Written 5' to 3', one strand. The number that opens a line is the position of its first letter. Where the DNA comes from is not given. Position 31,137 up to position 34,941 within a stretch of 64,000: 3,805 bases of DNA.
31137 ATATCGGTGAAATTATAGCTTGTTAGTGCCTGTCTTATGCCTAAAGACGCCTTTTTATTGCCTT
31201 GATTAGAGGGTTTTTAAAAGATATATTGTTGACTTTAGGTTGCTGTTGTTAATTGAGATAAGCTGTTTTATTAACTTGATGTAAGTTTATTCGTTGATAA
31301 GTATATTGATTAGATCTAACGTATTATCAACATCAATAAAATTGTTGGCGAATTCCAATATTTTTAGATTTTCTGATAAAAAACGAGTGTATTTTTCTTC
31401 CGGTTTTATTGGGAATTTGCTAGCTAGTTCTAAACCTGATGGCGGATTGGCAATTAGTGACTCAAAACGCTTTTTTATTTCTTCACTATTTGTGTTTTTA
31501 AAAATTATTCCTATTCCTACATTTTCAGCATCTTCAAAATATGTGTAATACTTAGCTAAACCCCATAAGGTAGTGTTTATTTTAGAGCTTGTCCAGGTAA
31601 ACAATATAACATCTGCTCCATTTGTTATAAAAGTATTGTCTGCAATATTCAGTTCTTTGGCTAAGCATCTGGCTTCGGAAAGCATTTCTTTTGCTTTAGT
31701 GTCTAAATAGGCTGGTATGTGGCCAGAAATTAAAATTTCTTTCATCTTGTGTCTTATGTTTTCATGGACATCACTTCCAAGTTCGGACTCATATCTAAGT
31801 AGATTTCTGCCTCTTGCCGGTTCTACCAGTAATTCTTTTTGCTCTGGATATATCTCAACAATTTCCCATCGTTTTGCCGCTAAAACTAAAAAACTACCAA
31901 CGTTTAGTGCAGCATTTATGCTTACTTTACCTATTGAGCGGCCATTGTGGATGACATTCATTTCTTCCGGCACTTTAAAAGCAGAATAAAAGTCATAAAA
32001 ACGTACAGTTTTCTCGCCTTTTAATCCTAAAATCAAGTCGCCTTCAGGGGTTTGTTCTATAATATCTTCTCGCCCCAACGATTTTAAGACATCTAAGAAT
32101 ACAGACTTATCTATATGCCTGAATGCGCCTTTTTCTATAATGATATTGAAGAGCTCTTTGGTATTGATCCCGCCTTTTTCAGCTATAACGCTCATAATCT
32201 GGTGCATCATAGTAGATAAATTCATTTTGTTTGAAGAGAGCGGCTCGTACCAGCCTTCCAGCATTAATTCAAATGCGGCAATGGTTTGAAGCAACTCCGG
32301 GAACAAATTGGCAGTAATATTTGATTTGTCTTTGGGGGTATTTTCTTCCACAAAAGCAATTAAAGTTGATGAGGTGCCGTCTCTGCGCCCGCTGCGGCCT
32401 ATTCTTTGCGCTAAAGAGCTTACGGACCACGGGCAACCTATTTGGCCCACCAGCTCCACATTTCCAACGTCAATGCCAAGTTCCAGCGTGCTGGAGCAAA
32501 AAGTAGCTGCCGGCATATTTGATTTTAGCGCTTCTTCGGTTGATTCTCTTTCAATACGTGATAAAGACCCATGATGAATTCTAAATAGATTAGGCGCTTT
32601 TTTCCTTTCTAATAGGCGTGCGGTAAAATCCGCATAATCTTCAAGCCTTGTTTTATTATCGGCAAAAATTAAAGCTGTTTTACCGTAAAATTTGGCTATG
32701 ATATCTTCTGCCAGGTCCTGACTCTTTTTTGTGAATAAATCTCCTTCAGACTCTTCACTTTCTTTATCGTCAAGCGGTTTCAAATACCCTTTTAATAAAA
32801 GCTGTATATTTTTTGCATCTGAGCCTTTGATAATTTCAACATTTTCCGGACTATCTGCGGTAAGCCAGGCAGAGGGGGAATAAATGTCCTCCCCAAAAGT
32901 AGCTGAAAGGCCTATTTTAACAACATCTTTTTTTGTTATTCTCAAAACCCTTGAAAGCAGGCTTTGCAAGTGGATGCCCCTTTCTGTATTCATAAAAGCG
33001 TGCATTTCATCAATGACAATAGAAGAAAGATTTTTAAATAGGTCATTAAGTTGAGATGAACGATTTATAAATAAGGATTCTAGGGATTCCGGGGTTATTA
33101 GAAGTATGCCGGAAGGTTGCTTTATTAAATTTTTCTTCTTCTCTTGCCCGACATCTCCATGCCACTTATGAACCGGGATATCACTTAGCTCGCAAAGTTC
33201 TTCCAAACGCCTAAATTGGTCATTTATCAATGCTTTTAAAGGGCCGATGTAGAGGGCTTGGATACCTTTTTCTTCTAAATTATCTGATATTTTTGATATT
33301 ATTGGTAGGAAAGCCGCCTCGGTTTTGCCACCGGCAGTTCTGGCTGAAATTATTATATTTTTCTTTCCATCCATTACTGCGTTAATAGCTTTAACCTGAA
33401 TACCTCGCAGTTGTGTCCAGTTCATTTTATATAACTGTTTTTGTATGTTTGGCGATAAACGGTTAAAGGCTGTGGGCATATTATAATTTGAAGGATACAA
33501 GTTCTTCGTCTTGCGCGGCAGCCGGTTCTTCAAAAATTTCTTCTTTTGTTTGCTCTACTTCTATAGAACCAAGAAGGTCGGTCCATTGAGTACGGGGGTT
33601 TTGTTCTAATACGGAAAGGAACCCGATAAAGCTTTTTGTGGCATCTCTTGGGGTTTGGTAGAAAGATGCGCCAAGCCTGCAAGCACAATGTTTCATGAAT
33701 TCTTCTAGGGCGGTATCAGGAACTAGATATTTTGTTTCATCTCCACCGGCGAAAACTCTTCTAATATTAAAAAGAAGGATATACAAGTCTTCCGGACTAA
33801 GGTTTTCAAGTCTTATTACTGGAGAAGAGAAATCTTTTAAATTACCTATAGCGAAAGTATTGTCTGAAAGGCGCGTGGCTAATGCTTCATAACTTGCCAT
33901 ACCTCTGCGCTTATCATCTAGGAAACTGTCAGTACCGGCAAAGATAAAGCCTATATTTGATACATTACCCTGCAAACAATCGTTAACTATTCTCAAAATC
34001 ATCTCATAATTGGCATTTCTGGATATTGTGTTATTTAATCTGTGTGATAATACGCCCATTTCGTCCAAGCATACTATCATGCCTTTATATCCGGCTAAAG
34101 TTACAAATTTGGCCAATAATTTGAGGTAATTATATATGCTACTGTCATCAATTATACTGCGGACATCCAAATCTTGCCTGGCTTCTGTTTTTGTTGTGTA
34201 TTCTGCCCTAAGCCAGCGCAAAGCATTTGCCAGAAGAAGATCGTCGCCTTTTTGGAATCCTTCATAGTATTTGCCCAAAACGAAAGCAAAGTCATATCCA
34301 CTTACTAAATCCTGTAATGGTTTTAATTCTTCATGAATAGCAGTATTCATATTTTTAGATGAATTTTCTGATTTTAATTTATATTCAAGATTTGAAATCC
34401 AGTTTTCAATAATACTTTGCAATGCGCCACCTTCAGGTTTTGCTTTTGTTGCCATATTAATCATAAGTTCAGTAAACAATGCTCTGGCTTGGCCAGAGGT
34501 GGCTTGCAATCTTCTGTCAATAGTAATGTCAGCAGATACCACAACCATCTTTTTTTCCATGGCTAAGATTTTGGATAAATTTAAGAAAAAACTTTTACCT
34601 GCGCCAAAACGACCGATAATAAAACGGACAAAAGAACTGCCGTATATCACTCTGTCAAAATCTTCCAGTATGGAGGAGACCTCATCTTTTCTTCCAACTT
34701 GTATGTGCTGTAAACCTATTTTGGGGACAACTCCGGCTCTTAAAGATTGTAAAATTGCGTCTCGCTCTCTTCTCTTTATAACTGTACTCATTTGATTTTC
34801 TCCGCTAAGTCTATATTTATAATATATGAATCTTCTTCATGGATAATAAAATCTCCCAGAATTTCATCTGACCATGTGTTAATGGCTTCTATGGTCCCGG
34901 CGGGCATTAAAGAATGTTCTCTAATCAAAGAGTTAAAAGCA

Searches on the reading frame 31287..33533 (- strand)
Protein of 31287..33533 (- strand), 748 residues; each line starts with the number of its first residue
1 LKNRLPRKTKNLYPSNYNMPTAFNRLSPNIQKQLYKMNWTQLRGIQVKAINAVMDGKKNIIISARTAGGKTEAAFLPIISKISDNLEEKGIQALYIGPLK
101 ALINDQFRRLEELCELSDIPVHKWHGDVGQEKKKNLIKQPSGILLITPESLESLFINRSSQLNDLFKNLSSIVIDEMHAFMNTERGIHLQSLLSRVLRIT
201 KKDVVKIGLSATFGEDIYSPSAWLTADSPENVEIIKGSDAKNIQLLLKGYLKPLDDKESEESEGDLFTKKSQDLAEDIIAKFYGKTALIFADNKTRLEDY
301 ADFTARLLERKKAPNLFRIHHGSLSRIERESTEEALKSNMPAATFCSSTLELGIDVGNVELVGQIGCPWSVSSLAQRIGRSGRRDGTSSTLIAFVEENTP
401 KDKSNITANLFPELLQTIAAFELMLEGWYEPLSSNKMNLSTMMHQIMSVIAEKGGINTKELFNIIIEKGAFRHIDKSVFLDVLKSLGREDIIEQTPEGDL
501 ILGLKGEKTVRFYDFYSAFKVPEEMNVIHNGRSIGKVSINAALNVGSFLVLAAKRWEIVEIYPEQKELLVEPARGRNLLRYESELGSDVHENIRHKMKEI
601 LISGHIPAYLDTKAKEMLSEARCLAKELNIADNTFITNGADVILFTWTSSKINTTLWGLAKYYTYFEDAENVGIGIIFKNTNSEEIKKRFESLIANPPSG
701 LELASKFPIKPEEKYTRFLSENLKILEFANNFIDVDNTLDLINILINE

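Call 10: search_protein_families(library=pfam, proteins=[window:31287-33533:-], max_evalue=0.001)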
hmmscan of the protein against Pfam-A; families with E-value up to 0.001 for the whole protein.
window:31287-33533:- (748 aa): 4 families
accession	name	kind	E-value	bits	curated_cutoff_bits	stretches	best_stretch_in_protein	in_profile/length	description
PF00270.35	DEAD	-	1.1e-33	116.7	26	1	45-216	3-163/167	DEAD/DEAH box helicase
PF00271.37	Helicase_C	-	4e-17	62.9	23.5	1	277-384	8-109/110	Helicase conserved C-terminal domain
PF04851.21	ResIII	-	9e-09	35.9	22.5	1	41-213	3-162/164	Type III restriction enzyme, res subunit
PF19306.5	WH_Lhr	-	0.0002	21.2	27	0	530-576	118-164/168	Large helicase-related protein, winged helix domain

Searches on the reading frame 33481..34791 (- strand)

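Call 10: search_protein_families(library=pfam, proteins=[window:33481-34791:-], max_evalue=0.001)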
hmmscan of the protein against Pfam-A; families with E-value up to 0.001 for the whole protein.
window:33481-34791:- (436 aa): 1 family
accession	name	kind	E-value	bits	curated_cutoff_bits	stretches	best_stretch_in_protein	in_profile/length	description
PF10923.14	BrxC_BrxD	-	5.5e-139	464.1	22.2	1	5-409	1-412/414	BREX system ATP-binding protein BrxC/D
